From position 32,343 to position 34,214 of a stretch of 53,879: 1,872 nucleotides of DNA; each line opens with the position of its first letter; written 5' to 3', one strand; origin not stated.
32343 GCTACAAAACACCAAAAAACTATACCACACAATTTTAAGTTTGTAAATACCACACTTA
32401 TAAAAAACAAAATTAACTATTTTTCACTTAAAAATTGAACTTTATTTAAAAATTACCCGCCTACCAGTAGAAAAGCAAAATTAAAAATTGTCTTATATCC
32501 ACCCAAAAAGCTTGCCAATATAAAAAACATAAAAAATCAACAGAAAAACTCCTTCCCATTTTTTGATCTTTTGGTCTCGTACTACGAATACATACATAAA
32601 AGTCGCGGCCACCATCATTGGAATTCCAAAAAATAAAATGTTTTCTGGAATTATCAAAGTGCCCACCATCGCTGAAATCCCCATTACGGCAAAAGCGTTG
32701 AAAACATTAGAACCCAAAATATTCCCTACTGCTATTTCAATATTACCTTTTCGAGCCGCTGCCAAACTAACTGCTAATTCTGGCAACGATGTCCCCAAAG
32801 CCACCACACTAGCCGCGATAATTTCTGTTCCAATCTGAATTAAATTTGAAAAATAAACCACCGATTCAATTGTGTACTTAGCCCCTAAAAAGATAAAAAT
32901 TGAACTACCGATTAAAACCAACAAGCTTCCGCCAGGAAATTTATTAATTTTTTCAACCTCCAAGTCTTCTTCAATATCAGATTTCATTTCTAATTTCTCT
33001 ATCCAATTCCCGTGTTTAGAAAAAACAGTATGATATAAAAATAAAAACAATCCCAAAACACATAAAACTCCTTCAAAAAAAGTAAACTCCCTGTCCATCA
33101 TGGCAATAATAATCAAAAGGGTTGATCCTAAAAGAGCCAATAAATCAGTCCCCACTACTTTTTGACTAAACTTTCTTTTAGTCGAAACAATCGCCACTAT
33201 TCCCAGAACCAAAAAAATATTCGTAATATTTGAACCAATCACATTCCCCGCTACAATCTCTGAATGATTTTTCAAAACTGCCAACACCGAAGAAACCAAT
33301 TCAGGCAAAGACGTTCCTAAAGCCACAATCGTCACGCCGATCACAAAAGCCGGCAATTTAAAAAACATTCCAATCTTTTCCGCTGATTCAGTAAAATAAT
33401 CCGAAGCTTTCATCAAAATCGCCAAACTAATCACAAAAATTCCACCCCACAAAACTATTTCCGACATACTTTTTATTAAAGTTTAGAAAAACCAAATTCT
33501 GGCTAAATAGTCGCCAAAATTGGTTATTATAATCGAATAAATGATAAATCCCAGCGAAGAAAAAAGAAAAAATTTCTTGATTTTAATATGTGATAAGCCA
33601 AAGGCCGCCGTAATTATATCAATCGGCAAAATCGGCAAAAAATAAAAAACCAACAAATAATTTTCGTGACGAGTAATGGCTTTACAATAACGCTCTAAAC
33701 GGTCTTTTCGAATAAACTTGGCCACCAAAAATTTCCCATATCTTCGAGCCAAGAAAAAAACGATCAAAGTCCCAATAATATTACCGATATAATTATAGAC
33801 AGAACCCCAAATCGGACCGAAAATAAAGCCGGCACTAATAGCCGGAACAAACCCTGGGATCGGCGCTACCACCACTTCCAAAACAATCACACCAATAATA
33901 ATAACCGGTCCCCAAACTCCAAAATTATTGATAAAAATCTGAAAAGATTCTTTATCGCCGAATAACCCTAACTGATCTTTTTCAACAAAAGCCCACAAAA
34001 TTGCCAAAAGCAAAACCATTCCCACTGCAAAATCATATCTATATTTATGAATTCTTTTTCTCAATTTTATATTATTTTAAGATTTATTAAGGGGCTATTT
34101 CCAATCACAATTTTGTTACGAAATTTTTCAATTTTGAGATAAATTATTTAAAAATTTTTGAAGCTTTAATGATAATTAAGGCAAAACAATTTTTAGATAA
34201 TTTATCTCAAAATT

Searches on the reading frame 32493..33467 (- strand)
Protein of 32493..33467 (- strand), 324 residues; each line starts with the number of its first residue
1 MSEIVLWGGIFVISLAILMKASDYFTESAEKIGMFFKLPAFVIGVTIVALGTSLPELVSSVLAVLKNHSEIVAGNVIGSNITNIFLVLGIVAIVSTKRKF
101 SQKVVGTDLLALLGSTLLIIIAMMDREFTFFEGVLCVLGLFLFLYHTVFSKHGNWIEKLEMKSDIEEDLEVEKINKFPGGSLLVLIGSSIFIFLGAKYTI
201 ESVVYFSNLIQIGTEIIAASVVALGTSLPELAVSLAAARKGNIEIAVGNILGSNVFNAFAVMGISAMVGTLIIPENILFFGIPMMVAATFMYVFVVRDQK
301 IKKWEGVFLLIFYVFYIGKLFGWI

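Call 11: search_protein_families(library=ncbifam, proteins=[window:32493-33467:-])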
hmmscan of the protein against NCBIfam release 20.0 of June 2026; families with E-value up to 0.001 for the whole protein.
window:32493-33467:- (324 aa): 6 families
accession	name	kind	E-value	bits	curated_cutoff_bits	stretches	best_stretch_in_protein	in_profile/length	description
TIGR00367.1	TIGR00367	hypoth_equivalog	2e-60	204.6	179.65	1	9-316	6-312/312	calcium/sodium antiporter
NF008005.0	PRK10734.1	equivalog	6.6e-43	147.1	432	1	10-321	7-317/325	calcium/sodium antiporter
TIGR00927.1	2A1904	subfamily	6.8e-15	53.8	710.1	2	198-317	478-599/1209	K+-dependent Na+/Ca+ exchanger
TIGR00846.1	caca2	superfamily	9.2e-15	54.3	317.45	2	10-148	232-371/372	calcium/proton exchanger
TIGR00845.1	caca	equivalog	7.2e-11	40.6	679.85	2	10-92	751-834/921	sodium/calcium exchanger 1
TIGR00378.1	cax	equivalog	5e-08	32.5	211.15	2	142-315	166-343/349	calcium/proton exchanger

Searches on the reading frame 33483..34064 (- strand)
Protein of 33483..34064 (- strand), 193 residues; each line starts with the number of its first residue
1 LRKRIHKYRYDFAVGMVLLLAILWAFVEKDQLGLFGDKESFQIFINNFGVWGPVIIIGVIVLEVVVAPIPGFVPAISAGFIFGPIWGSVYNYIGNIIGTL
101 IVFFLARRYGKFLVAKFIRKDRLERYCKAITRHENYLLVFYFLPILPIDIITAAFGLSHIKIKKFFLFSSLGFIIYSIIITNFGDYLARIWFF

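Call 11: search_protein_families(library=ncbifam, proteins=[window:33483-34064:-])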
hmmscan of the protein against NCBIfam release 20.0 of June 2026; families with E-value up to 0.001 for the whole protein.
window:33483-34064:- (193 aa): 1 family
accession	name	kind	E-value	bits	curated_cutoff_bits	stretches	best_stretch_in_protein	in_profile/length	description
NF052604.1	UndecprPTUtpABac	equivalog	0.00077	19.6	250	0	44-191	11-161/198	undecaprenyl phosphate transporter UptA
